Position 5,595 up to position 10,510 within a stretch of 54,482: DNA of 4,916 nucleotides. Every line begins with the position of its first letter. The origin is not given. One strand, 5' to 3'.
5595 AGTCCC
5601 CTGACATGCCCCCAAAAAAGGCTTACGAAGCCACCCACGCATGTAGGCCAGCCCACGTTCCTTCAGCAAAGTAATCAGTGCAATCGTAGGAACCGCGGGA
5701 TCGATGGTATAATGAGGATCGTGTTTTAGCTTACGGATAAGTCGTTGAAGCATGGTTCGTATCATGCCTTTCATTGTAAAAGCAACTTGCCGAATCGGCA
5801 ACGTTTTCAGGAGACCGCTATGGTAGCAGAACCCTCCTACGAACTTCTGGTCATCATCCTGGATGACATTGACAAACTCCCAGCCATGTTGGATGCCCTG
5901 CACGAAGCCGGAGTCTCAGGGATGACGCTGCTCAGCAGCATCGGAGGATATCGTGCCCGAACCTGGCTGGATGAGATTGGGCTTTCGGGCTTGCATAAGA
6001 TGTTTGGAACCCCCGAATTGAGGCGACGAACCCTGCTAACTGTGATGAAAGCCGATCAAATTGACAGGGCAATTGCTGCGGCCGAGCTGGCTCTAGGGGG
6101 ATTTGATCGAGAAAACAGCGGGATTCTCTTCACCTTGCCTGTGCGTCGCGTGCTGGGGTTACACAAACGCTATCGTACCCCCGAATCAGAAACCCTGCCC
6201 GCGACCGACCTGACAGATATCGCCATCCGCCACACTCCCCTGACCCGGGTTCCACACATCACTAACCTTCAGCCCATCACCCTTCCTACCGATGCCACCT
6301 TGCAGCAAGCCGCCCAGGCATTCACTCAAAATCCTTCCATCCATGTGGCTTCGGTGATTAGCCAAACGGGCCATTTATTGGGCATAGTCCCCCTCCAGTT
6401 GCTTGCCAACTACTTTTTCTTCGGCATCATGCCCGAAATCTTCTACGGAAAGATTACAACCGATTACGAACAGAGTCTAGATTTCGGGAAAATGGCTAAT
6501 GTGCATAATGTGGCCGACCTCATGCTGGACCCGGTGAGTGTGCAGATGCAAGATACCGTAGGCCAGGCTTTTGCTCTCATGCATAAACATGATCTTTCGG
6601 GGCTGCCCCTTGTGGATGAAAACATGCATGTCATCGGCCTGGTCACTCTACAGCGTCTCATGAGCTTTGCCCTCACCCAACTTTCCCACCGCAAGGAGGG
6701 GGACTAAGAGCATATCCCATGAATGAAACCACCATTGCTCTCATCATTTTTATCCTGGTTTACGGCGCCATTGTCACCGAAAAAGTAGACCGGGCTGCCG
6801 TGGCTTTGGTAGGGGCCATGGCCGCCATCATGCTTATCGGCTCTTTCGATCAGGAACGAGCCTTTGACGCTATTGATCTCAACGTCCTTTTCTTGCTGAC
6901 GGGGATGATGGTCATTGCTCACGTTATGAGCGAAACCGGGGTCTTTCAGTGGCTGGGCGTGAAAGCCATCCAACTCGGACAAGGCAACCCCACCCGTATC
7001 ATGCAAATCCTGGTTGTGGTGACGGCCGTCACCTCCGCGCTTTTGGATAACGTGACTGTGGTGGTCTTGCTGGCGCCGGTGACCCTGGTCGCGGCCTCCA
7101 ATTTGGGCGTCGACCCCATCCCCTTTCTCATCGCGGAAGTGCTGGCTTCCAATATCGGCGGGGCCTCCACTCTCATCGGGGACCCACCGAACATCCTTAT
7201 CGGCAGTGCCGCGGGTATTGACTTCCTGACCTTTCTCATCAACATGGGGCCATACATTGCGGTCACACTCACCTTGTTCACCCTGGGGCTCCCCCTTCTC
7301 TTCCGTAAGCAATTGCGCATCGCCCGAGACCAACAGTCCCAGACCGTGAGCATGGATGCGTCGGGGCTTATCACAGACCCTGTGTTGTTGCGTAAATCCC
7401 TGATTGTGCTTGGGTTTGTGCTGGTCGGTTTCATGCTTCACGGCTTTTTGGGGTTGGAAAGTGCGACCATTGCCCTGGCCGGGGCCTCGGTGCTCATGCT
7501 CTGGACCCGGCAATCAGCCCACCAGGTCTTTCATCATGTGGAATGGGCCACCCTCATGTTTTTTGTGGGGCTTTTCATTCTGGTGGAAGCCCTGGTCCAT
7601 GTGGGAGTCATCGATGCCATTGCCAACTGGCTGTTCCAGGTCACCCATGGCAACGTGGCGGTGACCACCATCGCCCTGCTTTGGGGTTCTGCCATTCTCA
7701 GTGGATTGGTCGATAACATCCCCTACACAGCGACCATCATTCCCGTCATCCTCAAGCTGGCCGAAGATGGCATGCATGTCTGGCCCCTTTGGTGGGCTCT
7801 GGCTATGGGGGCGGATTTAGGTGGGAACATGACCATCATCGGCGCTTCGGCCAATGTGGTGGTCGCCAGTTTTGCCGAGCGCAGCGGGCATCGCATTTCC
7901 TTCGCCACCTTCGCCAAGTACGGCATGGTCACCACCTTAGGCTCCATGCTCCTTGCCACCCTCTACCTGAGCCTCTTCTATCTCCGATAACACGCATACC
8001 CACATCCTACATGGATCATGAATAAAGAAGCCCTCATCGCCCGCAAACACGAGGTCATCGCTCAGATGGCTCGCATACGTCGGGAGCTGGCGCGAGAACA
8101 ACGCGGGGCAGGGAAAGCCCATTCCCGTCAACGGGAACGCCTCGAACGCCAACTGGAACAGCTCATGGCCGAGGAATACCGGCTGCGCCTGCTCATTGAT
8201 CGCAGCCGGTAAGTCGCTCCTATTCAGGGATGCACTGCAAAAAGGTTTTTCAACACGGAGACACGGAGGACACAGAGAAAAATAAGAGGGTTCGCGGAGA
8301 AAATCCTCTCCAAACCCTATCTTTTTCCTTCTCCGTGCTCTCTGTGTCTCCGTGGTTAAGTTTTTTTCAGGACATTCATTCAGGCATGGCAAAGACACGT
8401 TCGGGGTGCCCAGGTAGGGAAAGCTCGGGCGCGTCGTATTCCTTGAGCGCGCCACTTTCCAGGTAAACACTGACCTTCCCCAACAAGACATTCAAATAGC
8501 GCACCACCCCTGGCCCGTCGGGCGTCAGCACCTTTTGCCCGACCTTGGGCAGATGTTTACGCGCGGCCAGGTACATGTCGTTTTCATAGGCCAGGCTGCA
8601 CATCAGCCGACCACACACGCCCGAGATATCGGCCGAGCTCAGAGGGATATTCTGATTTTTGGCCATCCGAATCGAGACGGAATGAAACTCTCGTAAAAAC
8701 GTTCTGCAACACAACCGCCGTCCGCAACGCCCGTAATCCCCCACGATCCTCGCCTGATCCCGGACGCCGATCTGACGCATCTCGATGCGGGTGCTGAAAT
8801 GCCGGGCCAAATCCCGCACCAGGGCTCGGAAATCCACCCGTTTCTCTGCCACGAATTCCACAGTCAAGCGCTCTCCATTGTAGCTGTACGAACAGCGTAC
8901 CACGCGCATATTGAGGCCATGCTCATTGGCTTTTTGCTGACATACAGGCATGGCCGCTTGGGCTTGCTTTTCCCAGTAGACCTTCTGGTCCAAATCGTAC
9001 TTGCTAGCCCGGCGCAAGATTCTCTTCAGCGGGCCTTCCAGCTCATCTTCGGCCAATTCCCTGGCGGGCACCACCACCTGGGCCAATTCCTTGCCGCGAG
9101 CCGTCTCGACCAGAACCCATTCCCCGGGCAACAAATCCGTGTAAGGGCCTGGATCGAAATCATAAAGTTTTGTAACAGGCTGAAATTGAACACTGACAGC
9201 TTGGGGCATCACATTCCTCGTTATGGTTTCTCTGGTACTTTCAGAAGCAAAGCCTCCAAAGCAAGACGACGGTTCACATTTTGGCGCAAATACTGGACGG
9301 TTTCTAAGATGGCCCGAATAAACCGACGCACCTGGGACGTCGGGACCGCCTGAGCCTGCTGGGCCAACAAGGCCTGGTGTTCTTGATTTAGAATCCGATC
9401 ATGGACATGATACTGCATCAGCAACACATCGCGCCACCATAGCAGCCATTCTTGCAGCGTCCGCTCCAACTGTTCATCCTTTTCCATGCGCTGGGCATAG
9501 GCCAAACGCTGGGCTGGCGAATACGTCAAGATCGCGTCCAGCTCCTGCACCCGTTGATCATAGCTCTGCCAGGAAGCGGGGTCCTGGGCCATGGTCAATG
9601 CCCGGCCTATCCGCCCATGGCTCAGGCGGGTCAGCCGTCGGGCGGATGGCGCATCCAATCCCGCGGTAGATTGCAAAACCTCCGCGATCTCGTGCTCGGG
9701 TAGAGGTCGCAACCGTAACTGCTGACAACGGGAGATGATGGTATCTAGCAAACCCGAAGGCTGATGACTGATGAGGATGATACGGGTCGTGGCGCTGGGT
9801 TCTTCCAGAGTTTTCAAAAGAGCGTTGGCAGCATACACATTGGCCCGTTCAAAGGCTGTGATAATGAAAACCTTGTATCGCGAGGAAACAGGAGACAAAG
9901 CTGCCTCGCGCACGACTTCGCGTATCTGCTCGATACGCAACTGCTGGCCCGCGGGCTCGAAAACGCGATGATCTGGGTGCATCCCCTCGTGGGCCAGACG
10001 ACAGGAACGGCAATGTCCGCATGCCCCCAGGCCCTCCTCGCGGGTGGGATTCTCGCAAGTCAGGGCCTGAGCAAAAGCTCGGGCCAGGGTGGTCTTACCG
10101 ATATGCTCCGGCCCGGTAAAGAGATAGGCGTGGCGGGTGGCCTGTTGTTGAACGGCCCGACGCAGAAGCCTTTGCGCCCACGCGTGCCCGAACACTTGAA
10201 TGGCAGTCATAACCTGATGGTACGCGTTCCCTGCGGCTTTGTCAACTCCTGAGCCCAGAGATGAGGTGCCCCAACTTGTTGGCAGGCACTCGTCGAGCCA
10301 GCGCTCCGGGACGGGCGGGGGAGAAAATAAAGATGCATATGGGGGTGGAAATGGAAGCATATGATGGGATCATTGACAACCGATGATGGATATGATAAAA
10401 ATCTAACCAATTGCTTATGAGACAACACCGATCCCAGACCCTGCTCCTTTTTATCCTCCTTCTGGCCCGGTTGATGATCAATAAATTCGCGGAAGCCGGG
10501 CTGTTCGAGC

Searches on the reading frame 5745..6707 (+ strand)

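Call 86: search_protein_families(library=pfam, proteins=[window:5745-6707:+], max_evalue=0.0001)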
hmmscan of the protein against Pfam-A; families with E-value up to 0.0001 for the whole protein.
window:5745-6707:+ (320 aa): 1 family
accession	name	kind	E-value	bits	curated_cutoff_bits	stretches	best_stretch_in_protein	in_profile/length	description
PF00571.33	CBS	-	6.5e-17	62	24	1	256-308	1-54/57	CBS domain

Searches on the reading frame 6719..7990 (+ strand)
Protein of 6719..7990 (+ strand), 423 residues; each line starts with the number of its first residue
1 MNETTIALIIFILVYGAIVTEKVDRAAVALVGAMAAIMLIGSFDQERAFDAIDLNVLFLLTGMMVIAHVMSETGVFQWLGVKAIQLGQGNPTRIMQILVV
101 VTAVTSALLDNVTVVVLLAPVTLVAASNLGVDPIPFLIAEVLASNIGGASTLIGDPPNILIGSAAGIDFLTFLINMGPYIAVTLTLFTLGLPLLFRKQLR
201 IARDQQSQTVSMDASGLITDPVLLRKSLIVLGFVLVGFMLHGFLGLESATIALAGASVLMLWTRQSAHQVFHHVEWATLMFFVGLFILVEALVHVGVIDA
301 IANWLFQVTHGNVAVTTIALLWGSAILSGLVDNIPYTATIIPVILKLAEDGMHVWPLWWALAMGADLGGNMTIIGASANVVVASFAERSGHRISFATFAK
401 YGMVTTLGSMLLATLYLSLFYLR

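Call 86: search_protein_families(library=pfam, proteins=[window:6719-7990:+], max_evalue=0.0001)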
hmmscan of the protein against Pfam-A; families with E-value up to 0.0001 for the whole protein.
window:6719-7990:+ (423 aa): 4 families
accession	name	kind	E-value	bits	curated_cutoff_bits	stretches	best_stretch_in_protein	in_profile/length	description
PF03600.22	CitMHS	-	1.3e-90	304.3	31.9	2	16-364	2-336/336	Citrate transporter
PF02040.21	ArsB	-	2.2e-19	70.6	22.2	1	27-416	24-418/423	Arsenical pump membrane protein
PF00939.25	Na_sulph_symp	-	3.5e-12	46.5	27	1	2-172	268-443/472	Sodium:sulfate symporter transmembrane region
PF06808.19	DctM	-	4.8e-06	26.1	23.8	1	7-151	220-369/413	Tripartite ATP-independent periplasmic transporter, DctM component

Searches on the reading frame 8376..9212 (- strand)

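Call 86: search_protein_families(library=pfam, proteins=[window:8376-9212:-], max_evalue=0.0001)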
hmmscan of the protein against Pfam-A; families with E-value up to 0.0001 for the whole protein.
window:8376-9212:- (278 aa): 1 family
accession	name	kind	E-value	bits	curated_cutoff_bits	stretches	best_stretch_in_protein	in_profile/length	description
PF04468.17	PSP1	-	4.3e-29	101.1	27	1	63-148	1-86/86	PSP1 C-terminal conserved region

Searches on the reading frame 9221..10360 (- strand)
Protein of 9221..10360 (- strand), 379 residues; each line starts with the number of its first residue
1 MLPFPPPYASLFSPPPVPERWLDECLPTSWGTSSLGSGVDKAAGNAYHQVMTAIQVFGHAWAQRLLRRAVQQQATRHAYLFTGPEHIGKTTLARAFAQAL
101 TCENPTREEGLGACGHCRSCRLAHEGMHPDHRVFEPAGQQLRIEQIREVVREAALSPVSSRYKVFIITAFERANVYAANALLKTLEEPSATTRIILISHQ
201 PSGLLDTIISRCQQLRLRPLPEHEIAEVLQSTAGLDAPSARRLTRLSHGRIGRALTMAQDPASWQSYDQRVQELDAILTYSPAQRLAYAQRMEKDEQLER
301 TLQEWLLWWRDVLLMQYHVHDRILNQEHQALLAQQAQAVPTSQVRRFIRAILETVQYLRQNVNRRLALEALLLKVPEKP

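Call 86: search_protein_families(library=pfam, proteins=[window:9221-10360:-], max_evalue=0.0001)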
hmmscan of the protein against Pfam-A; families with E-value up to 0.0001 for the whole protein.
window:9221-10360:- (379 aa): 3 families
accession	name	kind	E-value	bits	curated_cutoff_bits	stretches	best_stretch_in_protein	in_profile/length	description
PF13177.12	DNA_pol3_delta2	-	8.5e-51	172.6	27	1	62-220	5-160/161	DNA polymerase III, delta subunit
PF09115.15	DNApol3-delta_C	-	1.1e-08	36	21.7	1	263-374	3-114/117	DNA polymerase III, delta subunit, C terminal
PF00004.35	AAA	-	5.8e-05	24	21.2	0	80-216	2-127/131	ATPase family associated with various cellular activities (AAA)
